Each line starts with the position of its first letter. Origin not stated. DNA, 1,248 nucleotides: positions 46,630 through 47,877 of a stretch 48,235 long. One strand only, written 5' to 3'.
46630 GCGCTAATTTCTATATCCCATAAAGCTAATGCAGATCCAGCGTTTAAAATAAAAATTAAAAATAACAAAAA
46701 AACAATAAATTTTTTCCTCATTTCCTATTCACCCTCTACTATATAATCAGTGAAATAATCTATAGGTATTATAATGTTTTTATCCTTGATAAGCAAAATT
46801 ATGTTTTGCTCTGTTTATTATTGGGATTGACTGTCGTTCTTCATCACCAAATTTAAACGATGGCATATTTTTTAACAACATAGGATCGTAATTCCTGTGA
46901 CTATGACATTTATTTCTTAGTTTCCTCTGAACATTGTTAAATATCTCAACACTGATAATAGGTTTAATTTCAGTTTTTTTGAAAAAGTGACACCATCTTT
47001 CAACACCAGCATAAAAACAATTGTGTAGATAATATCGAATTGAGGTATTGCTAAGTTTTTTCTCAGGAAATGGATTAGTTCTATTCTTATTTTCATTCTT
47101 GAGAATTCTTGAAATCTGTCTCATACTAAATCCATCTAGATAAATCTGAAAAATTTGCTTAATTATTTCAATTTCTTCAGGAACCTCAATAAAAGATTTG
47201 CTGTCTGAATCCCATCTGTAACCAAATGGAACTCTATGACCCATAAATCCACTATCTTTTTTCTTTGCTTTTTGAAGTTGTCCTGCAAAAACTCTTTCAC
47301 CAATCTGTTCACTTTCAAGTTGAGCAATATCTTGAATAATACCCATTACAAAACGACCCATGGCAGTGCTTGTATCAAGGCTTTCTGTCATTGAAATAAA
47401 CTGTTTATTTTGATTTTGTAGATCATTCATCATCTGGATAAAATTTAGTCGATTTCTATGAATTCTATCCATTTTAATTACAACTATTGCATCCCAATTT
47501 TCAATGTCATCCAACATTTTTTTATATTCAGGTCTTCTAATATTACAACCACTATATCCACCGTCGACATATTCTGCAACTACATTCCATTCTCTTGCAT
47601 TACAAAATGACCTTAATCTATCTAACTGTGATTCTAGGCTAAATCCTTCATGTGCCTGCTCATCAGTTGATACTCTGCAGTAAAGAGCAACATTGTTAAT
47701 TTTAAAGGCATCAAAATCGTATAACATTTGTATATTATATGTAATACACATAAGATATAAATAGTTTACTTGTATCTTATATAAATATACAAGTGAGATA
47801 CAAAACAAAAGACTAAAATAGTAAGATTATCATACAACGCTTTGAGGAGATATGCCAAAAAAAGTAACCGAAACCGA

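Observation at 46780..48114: A compact serine recombinase with a divergent RHH gene as the apparent integrase module of a tRNA-targeting archaeal element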

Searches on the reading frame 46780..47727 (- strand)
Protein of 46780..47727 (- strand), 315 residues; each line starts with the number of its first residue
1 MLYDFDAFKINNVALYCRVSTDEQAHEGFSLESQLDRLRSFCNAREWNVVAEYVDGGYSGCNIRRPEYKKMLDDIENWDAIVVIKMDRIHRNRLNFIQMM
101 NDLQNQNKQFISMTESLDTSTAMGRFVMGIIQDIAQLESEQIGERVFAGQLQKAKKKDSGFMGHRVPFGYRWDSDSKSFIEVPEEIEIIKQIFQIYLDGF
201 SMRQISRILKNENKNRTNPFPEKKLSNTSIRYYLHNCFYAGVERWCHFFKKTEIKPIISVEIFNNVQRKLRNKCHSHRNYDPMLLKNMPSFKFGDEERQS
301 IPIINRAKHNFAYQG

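Call 7: search_protein_families(library=pfam, proteins=[window:46780-47727:-], max_evalue=0.01)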
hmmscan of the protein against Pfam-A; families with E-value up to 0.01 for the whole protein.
window:46780-47727:- (315 aa): 2 families
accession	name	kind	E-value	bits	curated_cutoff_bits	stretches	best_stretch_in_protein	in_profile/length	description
PF00239.26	Resolvase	-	2e-37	128.9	23.3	1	13-156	1-142/145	Resolvase, N terminal domain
PF07508.19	Recombinase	-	3.5e-13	50.1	21.1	1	183-272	1-101/102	Recombinase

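Call 10: find_homologous_proteins(query=window:46780-47727:-, max_evalue=0.00001)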
Query window:46780-47727:- (315 aa): 3229 proteins with E <= 0.00001 among 3733 candidates; the best 120 are listed.
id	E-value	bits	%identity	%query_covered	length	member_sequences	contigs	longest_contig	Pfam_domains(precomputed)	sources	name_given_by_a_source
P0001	3.8e-191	652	88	100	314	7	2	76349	PF07508.20,PF00239.27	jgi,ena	-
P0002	2.1e-189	647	89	100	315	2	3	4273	PF07508.20,PF00239.27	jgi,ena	-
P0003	5.2e-188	642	88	100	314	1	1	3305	PF07508.20,PF00239.27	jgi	-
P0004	2.6e-183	627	84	99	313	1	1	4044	PF07508.20,PF00239.27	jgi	-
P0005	5.1e-182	622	85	100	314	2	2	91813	PF07508.20,PF00239.27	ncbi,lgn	-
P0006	5.5e-179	612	85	99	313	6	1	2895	PF07508.20,PF00239.27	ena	-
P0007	2.5e-178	610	84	100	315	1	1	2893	PF07508.20,PF00239.27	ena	-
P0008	1.4e-127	444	63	97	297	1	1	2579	PF07508.20,PF00239.27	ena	-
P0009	1.7e-125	437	62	98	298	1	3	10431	PF07508.20,PF00239.27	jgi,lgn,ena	-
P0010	2.8e-120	420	61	97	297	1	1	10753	PF07508.20,PF00239.27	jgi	-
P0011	6.5e-119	415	60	97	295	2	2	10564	PF07508.20,PF00239.27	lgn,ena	-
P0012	2.1e-115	404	59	97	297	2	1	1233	PF07508.20,PF00239.27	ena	-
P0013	5.8e-115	402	57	97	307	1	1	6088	PF07508.20,PF00239.27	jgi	-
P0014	1.0e-114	401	58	97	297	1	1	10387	PF07508.20,PF00239.27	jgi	-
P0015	8.9e-114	398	57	99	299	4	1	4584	PF07508.20,PF00239.27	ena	-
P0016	1.6e-113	397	57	99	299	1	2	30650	PF07508.20,PF00239.27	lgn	-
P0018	2.7e-113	397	58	97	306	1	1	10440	PF07508.20,PF00239.27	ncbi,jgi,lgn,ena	ncbi:hypothetical protein ES702_07160 [subsurface metagenome]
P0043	3.1e-99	350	52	98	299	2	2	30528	PF07508.20,PF00239.27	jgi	-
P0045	4.2e-99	350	51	97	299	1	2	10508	PF07508.20,PF00239.27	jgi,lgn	jgi:site-specific DNA recombinase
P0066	6.9e-91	323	50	96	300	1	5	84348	PF00239.27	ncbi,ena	-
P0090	1.0e-80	290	47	95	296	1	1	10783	PF07508.20,PF00239.27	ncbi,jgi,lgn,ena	ncbi:hypothetical protein ES702_07278 [subsurface metagenome]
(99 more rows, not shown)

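Call 11: search_solved_structures(query=window:46780-47727:-, show_alignments=2)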
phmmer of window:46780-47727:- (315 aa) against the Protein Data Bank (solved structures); distinct sequences matched with E-value up to 0.001: 15.
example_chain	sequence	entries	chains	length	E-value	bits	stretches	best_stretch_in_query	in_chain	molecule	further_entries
3bvp_A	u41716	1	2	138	1.9e-28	103.2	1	12-140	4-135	TP901-1 Integrase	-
3guv_A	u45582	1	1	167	4.2e-19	72.5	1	12-164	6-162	Site-specific recombinase, resolvase family protein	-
3uj3_X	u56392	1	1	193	1.5e-14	57.5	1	56-168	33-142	DNA-invertase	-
4m6f_A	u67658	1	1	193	2.3e-14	56.9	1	55-167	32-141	DNA-invertase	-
3g13_A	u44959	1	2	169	1.4e-11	47.8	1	12-161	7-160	Putative conjugative transposon recombinase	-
2gm4_A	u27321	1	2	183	2.4e-09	40.4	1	66-155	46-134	Transposon gamma-delta resolvase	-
9iu2_A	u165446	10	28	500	5.6e-08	35.9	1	30-187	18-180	Integrase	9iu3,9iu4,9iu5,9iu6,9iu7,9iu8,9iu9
2mhc_A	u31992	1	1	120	1.4e-07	34.6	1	13-120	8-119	TnpX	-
1gdr_A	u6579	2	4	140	5.9e-07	32.6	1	60-152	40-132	GAMMA DELTA-RESOLVASE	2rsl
1gdt_A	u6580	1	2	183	8.8e-07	32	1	61-155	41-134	PROTEIN (GAMMA DELTA RESOLVASE)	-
5cy1_A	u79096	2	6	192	1.5e-06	31.3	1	59-161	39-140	Transposon Tn3 resolvase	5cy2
9dxh_A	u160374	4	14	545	1.8e-06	30.9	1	7-245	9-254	Resolvase homolog YokA | Site-specific recombinase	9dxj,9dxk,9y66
9dxd_A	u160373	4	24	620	2.8e-06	30.4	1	7-245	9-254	Resolvase homolog YokA,SPbeta prophage-derived uncharacterized protein YotN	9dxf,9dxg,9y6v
1zr2_A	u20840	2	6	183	1.4e-05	28.1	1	66-155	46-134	Transposon gamma-delta resolvase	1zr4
2gm5_A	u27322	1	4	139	3.1e-05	26.9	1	65-151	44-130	Transposon gamma-delta resolvase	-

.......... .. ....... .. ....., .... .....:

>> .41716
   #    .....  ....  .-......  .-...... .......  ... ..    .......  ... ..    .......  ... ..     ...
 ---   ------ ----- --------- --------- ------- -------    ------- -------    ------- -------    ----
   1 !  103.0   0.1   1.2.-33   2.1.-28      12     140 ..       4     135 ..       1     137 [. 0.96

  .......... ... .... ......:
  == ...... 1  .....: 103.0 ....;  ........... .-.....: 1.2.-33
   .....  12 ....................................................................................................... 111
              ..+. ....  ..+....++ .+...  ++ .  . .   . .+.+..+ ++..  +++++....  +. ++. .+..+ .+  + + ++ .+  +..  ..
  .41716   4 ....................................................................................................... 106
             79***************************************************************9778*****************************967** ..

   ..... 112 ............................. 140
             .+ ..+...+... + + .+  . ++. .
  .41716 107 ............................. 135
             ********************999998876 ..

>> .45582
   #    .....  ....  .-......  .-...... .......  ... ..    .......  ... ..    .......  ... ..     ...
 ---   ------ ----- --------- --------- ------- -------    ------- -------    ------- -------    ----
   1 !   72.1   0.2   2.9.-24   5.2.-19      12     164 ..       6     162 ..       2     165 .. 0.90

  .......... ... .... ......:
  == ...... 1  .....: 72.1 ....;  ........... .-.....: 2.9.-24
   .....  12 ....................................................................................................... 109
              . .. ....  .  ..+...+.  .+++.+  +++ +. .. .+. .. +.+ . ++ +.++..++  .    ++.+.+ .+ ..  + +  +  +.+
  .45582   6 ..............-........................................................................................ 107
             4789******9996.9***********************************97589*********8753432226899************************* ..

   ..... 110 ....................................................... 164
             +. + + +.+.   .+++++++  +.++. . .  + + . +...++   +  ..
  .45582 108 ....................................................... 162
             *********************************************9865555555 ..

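Call 12: find_encoding_contigs(protein=window:46780-47727:-, flank=10000, max_places=6)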
Protein window:46780-47727:- (315 aa): no gene with exactly this product is on record in the collection.

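Call 13: find_encoding_contigs(protein=P0001, flank=10000, max_places=4)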
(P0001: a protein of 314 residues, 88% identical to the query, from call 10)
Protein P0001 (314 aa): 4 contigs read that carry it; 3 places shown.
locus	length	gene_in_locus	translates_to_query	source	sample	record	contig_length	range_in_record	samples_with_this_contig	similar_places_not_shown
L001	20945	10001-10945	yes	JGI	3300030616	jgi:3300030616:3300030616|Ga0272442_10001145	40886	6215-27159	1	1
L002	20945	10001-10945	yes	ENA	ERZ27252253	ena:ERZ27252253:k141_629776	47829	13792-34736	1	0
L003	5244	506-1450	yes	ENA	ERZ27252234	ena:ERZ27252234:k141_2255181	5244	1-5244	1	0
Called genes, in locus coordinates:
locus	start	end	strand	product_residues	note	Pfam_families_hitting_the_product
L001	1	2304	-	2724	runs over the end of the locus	-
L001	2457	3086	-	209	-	PF01988:VIT1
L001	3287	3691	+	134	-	PF02002:TFIIE_alpha (weak), PF01978:TrmB (faint)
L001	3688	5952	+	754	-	PF03176:MMPL, PF02355:SecD_SecF_C (faint), PF02460:Patched (weak), PF12349:Sterol-sensing (weak), PF03176:MMPL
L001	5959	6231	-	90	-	-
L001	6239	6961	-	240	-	-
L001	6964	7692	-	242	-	PF00455:DeoRC (faint), PF06026:Rib_5-P_isom_A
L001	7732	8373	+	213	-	PF01885:PTS_2-RNA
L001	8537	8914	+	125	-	-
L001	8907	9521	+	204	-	PF22600:MTPAP-like_central (weak), PF01909:NTP_transf_2, PF18765:Polbeta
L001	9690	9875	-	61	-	-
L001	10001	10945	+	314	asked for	PF00239:Resolvase, PF07508:Recombinase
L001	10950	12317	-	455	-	-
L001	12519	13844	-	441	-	PF13620:CarboxypepD_reg (weak), PF02369:Big_1, PF13620:CarboxypepD_reg (weak)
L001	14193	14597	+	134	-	PF10771:DUF2582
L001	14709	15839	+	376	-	PF08323:Glyco_transf_5, PF13439:Glyco_transf_4, PF13579:Glyco_trans_4_4, PF20706:GT4-conflict, PF00534:Glycos_transf_1, PF13524:Glyco_trans_1_2 (weak), PF13692:Glyco_trans_1_4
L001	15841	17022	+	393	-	PF03065:Glyco_hydro_57, PF01522:Polysacc_deac_1 (weak)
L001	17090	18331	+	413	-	PF08323:Glyco_transf_5, PF13439:Glyco_transf_4, PF13579:Glyco_trans_4_4, PF20706:GT4-conflict, PF00534:Glycos_transf_1, PF13692:Glyco_trans_1_4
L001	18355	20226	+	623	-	PF12439:GDE_N, PF06202:GDE_C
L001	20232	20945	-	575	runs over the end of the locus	PF00343:Phosphorylase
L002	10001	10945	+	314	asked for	PF00239:Resolvase, PF07508:Recombinase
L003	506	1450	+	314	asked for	PF00239:Resolvase, PF07508:Recombinase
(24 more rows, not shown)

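Call 14: find_encoding_contigs(protein=P0005, flank=10000, max_places=4)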
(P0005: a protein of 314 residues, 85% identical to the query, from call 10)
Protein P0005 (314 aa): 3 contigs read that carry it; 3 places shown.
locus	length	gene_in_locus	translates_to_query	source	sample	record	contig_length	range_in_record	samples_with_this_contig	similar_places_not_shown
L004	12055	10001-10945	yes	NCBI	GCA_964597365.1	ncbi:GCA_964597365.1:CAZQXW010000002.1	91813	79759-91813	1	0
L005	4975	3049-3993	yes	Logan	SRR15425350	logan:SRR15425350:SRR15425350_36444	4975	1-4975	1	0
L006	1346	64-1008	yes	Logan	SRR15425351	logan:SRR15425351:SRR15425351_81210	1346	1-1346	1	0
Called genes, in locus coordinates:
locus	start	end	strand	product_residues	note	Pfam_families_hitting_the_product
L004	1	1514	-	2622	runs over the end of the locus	PF17963:Big_9, PF17803:Cadherin_4, PF17892:Cadherin_5, PF17963:Big_9, PF17803:Cadherin_4, PF17892:Cadherin_5, PF17963:Big_9, PF17803:Cadherin_4, +9 more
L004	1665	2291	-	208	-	PF01988:VIT1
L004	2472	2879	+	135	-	PF02002:TFIIE_alpha (weak)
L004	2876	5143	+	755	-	PF03176:MMPL, PF02460:Patched (weak), PF12349:Sterol-sensing, PF03176:MMPL, PF02355:SecD_SecF_C (weak)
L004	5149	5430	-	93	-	-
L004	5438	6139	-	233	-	-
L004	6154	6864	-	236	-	PF00455:DeoRC (faint), PF06026:Rib_5-P_isom_A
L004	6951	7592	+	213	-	PF01885:PTS_2-RNA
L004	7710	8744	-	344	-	PF04055:Radical_SAM, PF13353:Fer4_12, PF13186:SPASM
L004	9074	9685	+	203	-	PF24367:DUF7523 (faint), PF13840:ACT_7 (faint)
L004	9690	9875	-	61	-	-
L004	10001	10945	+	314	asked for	PF00239:Resolvase, PF07508:Recombinase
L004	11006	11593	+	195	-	-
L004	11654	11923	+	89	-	-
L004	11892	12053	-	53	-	?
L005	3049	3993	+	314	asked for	PF00239:Resolvase, PF07508:Recombinase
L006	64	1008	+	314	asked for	PF00239:Resolvase, PF07508:Recombinase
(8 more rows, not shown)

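Call 21: find_related_loci(query=A2, collection=genome_contigs, flank=8000)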
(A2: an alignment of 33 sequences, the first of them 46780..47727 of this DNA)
Query A2 (315 aa) in genome_contigs; peptide patterns used: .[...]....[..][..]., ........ (x = any residue, [..] = any of these).
600 stretches matched a pattern (row limit reached: there are more); 536 encode a relative of the query (tblastn E <= 1e-3); the best 80 are kept; 80 distinct loci.
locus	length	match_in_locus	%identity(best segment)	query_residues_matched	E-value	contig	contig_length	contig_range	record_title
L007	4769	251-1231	48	13-313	7e-98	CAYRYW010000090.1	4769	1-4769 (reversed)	MAG TPA_asm: uncultured Dehalococcoidales bacterium isolate binchicken_co334_379 genome assembly, contig: NODE_36954_len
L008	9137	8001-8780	51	9-274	3e-84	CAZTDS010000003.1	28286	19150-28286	MAG TPA_asm: uncultured Thermoplasmatales archaeon isolate binchicken_co355_288 genome assembly, contig: NODE_654_length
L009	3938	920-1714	51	9-279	2e-83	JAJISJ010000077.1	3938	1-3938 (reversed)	MAG: Thermoplasmatota archaeon isolate bin38 bin38_BA.02.16-18_bin.8.strict_77, whole genome shotgun sequence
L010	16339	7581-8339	54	9-267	3e-83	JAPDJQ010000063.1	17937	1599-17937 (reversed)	MAG: Thermoplasmatota archaeon isolate S5B3_HD70 c_000000000834, whole genome shotgun sequence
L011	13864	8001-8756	52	10-267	1e-82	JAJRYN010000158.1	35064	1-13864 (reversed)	MAG: archaeon isolate Dive96_bin3.341 k141_5225071, whole genome shotgun sequence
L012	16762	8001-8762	52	12-271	3e-81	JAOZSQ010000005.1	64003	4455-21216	MAG: Thermoplasmatota archaeon isolate GMC6.metabat2.56_sub GMC6_127_length_64003_cov_15.157456, whole genome shotgun se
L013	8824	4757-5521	51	13-273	1e-79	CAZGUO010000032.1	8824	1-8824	MAG TPA_asm: uncultured Thermoplasmatales archaeon isolate binchicken_co184_243 genome assembly, contig: NODE_16258_leng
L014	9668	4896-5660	49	13-273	1e-79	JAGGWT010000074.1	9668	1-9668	MAG: Thermoplasmata archaeon isolate AUK133 PB_MBMC_087_c_000000000111, whole genome shotgun sequence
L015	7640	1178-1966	48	5-273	3e-79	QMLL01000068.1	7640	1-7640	MAG: Deltaproteobacteria bacterium isolate B119_G9 B119_Guay9_scaffold_14593, whole genome shotgun sequence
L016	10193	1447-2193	50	13-268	2e-79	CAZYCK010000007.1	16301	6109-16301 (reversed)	MAG TPA_asm: uncultured Thermoplasmatales archaeon isolate binchicken_co164_186 genome assembly, contig: NODE_727_length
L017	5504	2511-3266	50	10-267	2e-78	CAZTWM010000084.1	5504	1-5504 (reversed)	MAG TPA_asm: uncultured Thermoplasmatales archaeon isolate binchicken_co6_228 genome assembly, contig: NODE_19783_length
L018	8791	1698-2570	46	13-313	8e-78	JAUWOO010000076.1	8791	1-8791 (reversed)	MAG: Thermoplasmatota archaeon isolate CSMAG_2452 CSMAG_2452_k141_656033_length_8791_cov_11.2554, whole genome shotgun s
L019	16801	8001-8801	48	13-285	1e-77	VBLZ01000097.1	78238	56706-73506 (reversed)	MAG: Methanobacteriota archaeon isolate EA_10 14_0929_12_30cm_scaffold_464, whole genome shotgun sequence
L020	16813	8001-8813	46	5-284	3e-77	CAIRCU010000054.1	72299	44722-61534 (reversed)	MAG: Euryarchaeota archaeon isolate AlinenSediments_bin-5223 genome assembly, contig: bin-5223:54/57, whole genome shotg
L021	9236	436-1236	48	13-285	3e-77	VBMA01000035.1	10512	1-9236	MAG: Methanobacteriota archaeon isolate EA_11 14_0903_13_40cm_scaffold_3901, whole genome shotgun sequence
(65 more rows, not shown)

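Call 25: find_encoding_contigs(protein=P0009, flank=10000, max_places=4)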
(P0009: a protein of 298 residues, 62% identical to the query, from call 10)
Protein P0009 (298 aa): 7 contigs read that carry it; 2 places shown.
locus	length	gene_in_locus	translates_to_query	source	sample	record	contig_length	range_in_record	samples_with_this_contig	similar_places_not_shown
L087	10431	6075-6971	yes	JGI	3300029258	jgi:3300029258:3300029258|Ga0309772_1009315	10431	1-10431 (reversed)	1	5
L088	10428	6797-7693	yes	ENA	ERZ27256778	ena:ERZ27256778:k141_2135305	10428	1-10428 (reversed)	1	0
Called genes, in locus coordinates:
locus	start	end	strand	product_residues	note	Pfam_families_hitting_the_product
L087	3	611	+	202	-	?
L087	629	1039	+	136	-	-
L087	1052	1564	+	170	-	-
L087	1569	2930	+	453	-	-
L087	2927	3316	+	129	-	-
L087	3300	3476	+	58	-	-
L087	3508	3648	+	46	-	-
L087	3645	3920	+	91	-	-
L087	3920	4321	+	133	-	-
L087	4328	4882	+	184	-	-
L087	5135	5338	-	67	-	-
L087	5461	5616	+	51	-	PF24434:DUF7557 (weak)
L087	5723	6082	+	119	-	-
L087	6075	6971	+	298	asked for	PF00239:Resolvase, PF07508:Recombinase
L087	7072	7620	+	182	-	PF02796:HTH_7 (weak), PF13384:HTH_23 (faint)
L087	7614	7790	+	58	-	-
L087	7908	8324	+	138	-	-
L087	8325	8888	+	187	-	-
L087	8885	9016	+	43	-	PF01402:RHH_1 (weak)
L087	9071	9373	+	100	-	-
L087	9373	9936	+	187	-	-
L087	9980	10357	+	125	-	-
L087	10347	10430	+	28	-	?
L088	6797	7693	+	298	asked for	PF00239:Resolvase, PF07508:Recombinase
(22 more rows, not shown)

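Call 26: find_encoding_contigs(protein=P0018, flank=10000, max_places=4)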
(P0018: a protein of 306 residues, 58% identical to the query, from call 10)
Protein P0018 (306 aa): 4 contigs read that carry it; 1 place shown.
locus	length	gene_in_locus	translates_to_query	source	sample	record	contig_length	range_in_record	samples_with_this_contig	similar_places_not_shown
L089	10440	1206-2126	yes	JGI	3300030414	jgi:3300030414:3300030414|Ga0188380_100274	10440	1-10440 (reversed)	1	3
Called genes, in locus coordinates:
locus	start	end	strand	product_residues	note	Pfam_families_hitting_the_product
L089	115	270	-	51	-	PF24434:DUF7557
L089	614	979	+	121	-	-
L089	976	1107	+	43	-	-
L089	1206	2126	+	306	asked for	PF00239:Resolvase, PF07508:Recombinase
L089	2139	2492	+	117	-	-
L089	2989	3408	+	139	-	-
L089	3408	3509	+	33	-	-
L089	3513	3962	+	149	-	-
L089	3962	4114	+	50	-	-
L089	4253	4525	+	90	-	-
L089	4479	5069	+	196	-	-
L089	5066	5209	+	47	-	-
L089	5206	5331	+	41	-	-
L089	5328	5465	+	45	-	-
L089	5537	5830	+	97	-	-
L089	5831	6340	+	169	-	-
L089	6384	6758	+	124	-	-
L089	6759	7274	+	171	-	-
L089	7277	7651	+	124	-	-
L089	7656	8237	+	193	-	-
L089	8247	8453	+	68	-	-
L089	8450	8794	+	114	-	-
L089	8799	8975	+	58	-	-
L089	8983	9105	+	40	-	-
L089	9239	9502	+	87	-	-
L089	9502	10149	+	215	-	-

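Call 31: list_cluster_members(proteins=[P0005, L004:6951-7592:+, L004:6154-6864:-, P0001, P0009, P0018])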
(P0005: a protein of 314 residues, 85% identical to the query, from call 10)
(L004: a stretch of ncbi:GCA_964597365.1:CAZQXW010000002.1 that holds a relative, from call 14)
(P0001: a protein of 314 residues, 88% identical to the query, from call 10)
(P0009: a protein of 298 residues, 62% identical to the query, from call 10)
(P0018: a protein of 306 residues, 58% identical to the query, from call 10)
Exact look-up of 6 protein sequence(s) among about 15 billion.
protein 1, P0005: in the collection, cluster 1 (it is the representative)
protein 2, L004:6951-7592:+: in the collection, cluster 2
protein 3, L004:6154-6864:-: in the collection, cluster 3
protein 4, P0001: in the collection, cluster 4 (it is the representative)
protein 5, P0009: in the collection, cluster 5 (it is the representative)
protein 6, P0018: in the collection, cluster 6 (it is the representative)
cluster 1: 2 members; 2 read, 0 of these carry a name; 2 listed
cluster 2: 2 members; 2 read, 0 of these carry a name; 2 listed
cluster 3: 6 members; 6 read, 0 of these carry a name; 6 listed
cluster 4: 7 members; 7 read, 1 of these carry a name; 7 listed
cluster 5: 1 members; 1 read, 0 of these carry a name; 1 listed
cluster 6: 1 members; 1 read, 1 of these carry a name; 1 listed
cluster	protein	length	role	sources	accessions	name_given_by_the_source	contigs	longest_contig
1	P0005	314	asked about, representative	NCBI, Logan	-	-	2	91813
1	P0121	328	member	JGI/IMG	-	-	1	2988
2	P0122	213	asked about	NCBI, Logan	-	-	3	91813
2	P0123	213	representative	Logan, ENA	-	-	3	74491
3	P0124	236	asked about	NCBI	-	-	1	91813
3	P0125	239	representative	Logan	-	-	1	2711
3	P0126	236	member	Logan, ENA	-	-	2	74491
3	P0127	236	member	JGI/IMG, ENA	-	-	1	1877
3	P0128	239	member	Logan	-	-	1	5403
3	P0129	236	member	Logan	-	-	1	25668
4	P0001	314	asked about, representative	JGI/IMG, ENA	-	-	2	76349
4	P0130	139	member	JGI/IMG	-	DNA invertase Pin-like site-specific DNA recombinase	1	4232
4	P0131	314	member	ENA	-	-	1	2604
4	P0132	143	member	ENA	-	-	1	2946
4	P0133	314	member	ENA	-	-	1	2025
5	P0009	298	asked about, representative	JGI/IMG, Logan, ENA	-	-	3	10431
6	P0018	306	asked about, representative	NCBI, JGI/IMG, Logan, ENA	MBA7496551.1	hypothetical protein ES702_07160 [subsurface metagenome]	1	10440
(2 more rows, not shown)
